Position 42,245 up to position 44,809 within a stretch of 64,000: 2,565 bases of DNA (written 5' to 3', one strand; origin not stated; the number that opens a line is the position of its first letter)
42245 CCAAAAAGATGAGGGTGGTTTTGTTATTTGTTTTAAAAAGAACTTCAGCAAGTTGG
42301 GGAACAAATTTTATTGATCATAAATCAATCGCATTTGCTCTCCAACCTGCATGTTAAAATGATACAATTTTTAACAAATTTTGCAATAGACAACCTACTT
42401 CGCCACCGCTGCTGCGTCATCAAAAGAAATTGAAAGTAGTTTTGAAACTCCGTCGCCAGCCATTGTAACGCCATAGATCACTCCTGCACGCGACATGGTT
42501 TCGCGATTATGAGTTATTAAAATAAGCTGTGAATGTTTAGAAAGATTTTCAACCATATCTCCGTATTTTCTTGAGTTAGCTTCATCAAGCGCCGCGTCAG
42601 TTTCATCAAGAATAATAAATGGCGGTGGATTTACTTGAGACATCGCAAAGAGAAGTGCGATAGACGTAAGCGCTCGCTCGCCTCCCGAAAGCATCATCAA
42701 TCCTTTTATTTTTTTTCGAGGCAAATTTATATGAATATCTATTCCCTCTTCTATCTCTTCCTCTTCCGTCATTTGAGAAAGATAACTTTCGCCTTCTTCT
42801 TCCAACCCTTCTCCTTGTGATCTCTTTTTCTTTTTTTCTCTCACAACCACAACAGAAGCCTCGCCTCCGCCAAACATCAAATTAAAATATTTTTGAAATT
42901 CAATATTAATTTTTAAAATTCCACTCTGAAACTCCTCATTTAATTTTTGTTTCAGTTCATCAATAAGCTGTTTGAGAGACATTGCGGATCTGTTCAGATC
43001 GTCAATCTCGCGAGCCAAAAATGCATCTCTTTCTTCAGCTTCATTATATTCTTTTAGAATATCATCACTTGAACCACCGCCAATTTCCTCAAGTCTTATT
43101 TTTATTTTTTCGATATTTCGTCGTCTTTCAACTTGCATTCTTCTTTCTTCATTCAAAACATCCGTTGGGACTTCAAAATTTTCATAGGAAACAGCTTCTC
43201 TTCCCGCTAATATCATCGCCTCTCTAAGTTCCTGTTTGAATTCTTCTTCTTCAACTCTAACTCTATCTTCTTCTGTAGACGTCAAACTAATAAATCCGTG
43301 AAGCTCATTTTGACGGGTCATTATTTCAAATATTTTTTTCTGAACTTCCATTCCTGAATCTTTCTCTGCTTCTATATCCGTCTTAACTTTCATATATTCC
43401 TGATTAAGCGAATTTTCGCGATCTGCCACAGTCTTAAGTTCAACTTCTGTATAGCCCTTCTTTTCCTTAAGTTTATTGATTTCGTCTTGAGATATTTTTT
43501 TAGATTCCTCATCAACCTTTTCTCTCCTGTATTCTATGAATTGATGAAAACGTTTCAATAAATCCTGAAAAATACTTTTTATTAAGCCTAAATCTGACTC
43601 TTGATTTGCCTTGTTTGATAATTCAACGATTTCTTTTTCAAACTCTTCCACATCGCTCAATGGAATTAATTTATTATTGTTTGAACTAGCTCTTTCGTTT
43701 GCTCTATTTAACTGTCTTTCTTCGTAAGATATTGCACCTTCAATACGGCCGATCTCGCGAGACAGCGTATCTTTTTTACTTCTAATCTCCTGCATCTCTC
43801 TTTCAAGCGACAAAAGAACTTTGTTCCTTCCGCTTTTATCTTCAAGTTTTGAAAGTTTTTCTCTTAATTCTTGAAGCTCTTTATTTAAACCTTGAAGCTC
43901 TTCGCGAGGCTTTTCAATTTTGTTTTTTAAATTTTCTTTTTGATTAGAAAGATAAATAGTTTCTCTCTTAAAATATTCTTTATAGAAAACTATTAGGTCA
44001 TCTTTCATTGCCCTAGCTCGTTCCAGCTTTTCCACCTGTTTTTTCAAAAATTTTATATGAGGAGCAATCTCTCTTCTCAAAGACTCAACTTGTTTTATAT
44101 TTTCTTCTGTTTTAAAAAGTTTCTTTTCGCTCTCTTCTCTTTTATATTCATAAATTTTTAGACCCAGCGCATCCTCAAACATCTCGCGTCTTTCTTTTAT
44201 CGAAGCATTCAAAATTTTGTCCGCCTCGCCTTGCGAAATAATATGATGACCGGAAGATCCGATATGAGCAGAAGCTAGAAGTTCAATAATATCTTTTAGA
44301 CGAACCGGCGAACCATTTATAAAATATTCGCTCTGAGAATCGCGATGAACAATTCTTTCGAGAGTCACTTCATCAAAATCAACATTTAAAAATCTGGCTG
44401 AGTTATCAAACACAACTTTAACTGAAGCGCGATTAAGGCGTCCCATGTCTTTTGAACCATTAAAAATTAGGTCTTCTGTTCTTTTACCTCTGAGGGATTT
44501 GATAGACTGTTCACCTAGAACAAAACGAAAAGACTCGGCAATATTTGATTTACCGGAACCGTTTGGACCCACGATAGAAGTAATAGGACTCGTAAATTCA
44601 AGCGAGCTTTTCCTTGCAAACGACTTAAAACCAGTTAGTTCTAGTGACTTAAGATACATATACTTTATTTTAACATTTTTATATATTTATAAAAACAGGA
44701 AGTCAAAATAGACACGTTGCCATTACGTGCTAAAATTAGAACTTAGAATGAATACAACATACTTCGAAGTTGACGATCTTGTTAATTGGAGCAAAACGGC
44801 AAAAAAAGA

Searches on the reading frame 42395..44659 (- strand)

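Call 51: search_protein_families(library=pfam, proteins=[window:42395-44659:-], max_evalue=0.00001)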
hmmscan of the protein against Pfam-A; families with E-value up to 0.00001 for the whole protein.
window:42395-44659:- (754 aa): 4 families
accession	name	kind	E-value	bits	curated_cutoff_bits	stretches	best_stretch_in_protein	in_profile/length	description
PF02463.25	SMC_N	-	2.8e-60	203.9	40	1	2-739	1-219/220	RecF/RecN/SMC N terminal domain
PF13175.12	AAA_15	-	6.3e-13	49.5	32.1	1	1-428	1-277/374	AAA ATPase domain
PF13476.12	AAA_23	-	3.5e-10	41.3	27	0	5-263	1-201/201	AAA domain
PF13304.12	AAA_21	-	9.2e-07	29.6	27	0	26-50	1-25/304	AAA domain, putative AbiEii toxin, Type IV TA system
